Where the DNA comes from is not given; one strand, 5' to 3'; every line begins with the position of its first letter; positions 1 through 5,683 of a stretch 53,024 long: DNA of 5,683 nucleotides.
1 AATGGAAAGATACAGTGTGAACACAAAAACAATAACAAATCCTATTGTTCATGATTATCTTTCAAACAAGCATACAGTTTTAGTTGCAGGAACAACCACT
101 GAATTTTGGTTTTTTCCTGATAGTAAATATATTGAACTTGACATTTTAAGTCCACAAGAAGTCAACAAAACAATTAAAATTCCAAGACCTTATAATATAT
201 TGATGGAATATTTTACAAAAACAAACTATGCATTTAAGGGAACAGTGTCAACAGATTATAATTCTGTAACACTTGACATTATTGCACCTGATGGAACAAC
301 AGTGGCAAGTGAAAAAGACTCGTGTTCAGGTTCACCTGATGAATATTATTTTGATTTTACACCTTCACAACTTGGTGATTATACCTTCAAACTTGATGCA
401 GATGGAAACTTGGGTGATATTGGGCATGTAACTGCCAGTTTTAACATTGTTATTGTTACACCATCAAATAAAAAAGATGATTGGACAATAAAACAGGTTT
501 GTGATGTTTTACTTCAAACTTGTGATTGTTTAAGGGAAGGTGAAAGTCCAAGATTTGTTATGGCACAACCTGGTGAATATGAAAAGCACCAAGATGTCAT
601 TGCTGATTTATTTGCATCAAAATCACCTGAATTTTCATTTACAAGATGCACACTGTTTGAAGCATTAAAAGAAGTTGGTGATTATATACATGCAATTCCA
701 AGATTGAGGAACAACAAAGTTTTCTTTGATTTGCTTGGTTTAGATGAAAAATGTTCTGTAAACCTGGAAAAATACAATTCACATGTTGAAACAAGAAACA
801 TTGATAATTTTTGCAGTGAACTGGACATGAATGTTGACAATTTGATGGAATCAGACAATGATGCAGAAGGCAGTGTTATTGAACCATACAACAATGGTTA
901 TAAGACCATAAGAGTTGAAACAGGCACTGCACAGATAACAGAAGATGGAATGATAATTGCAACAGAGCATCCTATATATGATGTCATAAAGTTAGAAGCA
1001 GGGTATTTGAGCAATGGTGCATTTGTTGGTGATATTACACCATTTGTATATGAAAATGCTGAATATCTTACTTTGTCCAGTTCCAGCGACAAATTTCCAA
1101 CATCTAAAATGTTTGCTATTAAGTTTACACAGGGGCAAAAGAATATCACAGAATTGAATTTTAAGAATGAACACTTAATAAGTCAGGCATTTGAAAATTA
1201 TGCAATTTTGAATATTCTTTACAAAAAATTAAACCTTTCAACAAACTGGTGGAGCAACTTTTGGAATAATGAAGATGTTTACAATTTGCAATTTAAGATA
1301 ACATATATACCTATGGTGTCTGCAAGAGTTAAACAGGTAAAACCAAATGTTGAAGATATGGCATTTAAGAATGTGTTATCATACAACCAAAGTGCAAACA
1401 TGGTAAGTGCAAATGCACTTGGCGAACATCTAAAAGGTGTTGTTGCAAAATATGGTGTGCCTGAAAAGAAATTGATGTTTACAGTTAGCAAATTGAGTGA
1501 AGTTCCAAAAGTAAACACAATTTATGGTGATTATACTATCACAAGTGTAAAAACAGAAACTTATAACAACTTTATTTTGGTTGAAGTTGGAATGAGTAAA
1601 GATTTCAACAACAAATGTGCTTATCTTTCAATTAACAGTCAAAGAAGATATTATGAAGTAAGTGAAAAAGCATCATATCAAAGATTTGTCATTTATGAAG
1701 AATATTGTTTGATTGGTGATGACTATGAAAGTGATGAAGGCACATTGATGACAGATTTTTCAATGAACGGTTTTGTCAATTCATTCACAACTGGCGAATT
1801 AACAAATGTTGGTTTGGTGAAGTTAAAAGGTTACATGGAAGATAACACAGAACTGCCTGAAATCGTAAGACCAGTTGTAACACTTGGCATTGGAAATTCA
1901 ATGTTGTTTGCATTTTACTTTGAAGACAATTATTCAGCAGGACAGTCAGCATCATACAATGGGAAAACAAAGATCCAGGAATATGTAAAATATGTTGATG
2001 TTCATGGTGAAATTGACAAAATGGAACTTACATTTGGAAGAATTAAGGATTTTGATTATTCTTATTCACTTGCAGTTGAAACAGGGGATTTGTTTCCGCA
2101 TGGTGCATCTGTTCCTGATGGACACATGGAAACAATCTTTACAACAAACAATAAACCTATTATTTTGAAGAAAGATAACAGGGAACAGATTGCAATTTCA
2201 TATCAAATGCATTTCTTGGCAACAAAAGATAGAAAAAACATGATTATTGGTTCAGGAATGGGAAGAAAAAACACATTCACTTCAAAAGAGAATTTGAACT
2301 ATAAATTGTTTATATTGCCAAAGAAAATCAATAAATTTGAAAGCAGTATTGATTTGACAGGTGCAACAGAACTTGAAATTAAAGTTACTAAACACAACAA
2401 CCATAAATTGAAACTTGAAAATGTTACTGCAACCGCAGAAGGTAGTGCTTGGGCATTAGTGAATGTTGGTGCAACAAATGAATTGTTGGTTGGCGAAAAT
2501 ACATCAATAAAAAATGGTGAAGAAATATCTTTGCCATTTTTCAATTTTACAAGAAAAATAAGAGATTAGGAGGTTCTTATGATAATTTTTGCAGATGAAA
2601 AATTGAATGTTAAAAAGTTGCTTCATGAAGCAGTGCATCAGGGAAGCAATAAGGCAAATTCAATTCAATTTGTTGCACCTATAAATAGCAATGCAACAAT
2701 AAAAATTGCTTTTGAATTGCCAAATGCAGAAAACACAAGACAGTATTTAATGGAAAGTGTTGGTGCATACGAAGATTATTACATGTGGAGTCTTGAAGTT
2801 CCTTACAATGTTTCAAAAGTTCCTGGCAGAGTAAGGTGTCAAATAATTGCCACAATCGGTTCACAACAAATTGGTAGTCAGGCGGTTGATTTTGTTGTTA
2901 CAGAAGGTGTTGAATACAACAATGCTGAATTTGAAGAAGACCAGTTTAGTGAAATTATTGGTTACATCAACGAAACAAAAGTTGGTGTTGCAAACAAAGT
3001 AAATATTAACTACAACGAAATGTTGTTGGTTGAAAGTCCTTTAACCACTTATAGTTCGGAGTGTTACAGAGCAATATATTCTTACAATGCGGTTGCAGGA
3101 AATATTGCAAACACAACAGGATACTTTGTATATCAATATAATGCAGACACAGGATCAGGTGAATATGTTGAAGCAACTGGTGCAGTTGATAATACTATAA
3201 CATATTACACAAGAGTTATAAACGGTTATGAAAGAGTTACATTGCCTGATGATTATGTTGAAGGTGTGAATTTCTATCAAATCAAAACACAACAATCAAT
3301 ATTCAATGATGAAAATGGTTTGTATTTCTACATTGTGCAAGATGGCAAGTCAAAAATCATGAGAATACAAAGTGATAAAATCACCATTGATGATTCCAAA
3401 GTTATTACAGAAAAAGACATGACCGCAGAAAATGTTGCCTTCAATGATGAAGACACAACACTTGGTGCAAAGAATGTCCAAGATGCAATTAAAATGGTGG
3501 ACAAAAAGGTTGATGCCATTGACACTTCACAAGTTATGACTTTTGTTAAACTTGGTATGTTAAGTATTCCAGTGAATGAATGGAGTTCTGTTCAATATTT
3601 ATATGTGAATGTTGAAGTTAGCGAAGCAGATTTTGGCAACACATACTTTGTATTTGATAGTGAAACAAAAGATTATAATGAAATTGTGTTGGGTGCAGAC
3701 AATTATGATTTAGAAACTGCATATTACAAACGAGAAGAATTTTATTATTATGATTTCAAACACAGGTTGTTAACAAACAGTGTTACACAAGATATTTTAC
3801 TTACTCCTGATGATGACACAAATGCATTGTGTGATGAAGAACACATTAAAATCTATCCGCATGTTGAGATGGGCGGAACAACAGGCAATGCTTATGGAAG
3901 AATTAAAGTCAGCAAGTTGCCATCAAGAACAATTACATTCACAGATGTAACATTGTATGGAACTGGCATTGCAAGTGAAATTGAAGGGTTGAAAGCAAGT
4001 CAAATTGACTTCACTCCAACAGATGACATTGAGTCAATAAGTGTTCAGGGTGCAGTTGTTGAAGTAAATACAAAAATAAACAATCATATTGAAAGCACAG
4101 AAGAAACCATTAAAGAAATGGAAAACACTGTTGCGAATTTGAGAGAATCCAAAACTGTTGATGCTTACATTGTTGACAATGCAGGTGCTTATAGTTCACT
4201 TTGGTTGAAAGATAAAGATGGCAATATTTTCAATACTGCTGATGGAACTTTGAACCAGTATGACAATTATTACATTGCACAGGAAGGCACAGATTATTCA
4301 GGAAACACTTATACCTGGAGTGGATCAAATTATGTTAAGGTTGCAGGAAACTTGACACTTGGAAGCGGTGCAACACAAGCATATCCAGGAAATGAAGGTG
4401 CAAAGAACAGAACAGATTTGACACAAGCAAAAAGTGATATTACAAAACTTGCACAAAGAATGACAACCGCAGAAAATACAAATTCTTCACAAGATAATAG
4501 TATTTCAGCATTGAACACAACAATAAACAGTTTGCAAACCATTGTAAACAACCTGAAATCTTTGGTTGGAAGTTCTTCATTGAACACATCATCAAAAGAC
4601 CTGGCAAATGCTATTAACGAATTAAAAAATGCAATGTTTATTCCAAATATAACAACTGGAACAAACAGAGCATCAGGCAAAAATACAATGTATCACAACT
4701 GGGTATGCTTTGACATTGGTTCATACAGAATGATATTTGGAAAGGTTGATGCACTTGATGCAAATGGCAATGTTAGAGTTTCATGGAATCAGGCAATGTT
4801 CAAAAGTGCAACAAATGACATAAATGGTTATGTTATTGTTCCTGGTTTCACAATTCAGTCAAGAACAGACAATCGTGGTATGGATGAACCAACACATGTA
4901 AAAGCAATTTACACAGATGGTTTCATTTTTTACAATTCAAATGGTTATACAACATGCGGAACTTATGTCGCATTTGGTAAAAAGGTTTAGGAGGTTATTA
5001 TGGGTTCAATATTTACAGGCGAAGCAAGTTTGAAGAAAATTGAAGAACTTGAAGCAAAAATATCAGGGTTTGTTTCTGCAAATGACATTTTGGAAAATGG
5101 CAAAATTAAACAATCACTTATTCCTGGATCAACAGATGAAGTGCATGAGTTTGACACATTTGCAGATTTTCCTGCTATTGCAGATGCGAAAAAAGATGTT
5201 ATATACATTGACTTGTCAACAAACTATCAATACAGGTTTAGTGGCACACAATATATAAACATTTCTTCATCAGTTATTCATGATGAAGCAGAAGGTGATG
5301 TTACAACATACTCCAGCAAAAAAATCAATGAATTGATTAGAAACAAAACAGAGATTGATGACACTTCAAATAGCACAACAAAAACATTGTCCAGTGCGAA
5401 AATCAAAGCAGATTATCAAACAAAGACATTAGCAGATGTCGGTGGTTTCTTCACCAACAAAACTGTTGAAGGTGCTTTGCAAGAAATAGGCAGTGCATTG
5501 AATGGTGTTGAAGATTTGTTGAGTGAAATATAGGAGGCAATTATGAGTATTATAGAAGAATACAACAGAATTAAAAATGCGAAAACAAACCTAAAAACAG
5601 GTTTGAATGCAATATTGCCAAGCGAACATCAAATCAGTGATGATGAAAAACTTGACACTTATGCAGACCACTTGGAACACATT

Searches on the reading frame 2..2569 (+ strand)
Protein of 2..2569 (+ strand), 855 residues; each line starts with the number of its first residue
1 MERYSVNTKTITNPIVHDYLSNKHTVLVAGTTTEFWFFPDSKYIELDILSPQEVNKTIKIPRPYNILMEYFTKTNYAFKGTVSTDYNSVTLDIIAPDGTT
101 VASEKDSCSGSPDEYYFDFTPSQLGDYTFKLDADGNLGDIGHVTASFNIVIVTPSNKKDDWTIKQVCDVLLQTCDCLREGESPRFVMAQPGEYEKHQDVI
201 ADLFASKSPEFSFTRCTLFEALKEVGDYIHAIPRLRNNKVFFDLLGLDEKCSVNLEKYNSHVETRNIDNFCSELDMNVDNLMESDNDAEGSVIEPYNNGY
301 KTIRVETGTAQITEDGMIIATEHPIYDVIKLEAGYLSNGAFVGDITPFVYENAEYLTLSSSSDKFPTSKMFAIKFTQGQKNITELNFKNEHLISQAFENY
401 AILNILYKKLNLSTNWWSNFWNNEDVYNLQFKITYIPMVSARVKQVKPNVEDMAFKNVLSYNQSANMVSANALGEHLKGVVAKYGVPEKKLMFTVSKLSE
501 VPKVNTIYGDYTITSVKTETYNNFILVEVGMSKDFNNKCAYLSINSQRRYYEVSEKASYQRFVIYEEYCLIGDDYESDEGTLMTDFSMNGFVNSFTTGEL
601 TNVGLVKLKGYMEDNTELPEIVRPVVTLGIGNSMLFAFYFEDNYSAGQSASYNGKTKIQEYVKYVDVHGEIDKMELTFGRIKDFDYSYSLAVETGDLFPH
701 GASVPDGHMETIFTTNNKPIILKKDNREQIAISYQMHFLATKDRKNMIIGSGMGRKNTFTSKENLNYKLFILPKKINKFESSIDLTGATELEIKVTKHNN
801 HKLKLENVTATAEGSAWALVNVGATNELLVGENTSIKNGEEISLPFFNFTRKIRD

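Call 11: search_protein_families(library=phrogs, proteins=[window:2-2569:+], max_evalue=0.001)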
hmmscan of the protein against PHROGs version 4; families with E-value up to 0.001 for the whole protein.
window:2-2569:+ (855 aa): 0 families

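Call 20: search_protein_families(library=pfam, proteins=[window:2-2569:+], max_evalue=0.001)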
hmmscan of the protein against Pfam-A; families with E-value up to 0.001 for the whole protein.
window:2-2569:+ (855 aa): 0 families

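Call 67: search_dna_similar(query=window:2-2569:+, collection=phages, mode=protein, max_rows=10, max_evalue=0.001)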
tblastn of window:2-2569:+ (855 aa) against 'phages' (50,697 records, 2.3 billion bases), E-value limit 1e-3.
Records with a match: 1; places in all: 1; records where one place covers at least 80% of the query: 0.
Best place of each record, by identity: <60% 1.
By first word of the organism name: PinkBerry-associated 1.
By host as written in the record: - 1.
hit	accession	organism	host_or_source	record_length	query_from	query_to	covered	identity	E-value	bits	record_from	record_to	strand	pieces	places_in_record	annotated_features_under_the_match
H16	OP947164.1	PinkBerry-associated phage LS06-2018-MD08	-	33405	207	848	75%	23.1%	1e-21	107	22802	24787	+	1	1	fibronectin-like protein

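Call 89: search_protein_families(library=ncbifam, proteins=[window:2-2569:+], max_evalue=0.01)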
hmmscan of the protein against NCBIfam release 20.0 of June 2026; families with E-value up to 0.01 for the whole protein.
window:2-2569:+ (855 aa): 0 families

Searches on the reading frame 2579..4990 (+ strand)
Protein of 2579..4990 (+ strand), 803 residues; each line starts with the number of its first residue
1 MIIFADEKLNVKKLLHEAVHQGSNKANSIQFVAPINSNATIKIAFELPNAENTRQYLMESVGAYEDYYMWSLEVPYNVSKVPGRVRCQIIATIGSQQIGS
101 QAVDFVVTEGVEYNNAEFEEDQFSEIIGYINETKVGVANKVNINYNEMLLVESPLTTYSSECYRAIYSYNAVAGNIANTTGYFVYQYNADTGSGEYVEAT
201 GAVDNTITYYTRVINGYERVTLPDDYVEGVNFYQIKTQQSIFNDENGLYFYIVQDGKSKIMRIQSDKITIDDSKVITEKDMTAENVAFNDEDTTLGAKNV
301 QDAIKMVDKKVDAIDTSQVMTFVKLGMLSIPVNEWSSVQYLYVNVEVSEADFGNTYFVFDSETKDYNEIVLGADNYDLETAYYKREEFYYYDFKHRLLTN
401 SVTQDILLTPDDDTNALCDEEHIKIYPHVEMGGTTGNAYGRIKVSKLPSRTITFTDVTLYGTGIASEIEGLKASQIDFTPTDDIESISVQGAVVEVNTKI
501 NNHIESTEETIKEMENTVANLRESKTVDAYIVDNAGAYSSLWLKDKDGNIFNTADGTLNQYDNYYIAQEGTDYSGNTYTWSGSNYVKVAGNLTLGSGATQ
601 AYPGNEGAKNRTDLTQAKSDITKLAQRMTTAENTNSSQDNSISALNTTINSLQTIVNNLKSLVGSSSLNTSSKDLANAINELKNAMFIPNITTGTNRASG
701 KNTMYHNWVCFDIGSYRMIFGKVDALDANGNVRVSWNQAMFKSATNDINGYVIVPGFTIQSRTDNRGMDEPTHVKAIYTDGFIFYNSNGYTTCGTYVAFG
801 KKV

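Call 6: search_protein_families(library=pfam, proteins=[window:2579-4990:+], max_evalue=0.01)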
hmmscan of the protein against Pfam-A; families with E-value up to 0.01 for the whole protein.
window:2579-4990:+ (803 aa): 1 family
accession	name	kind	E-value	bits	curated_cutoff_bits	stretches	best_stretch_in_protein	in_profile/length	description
PF08614.16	ATG16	-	0.0065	17.1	33.7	0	606-665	82-141/200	Autophagy protein 16 (ATG16)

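Call 11: search_protein_families(library=phrogs, proteins=[window:2579-4990:+], max_evalue=0.001)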
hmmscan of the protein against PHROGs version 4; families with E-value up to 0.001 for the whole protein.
window:2579-4990:+ (803 aa): 0 families

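Call 66: search_dna_similar(query=window:2579-4990:+, collection=phages, mode=protein, max_rows=10, max_evalue=0.001)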
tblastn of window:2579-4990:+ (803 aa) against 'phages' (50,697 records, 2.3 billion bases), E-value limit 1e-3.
No match.

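Call 89: search_protein_families(library=ncbifam, proteins=[window:2579-4990:+], max_evalue=0.01)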
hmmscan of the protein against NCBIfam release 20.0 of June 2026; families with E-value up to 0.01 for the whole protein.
window:2579-4990:+ (803 aa): 1 family
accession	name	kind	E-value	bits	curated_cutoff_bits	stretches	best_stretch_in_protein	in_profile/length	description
NF040938.1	KDG_KDGal_kin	equivalog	0.0053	15.9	400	0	72-126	32-86/305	bifunctional 2-dehydro-3-deoxygluconokinase/2-dehydro-3-deoxygalactonokinase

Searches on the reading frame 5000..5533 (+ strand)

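Call 6: search_protein_families(library=pfam, proteins=[window:5000-5533:+], max_evalue=0.01)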
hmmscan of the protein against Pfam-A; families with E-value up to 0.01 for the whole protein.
window:5000-5533:+ (177 aa): 0 families

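Call 11: search_protein_families(library=phrogs, proteins=[window:5000-5533:+], max_evalue=0.001)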
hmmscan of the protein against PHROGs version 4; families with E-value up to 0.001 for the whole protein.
window:5000-5533:+ (177 aa): 2 families
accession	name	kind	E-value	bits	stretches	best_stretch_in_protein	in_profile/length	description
phrog_15439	-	other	1.9e-06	29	1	33-94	54-113/290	peptidase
phrog_3018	-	head and packaging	0.00011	22.4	1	32-99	39-104/341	head decoration protein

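Call 89: search_protein_families(library=ncbifam, proteins=[window:5000-5533:+], max_evalue=0.01)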
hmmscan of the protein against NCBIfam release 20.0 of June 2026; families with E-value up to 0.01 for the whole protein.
window:5000-5533:+ (177 aa): 0 families
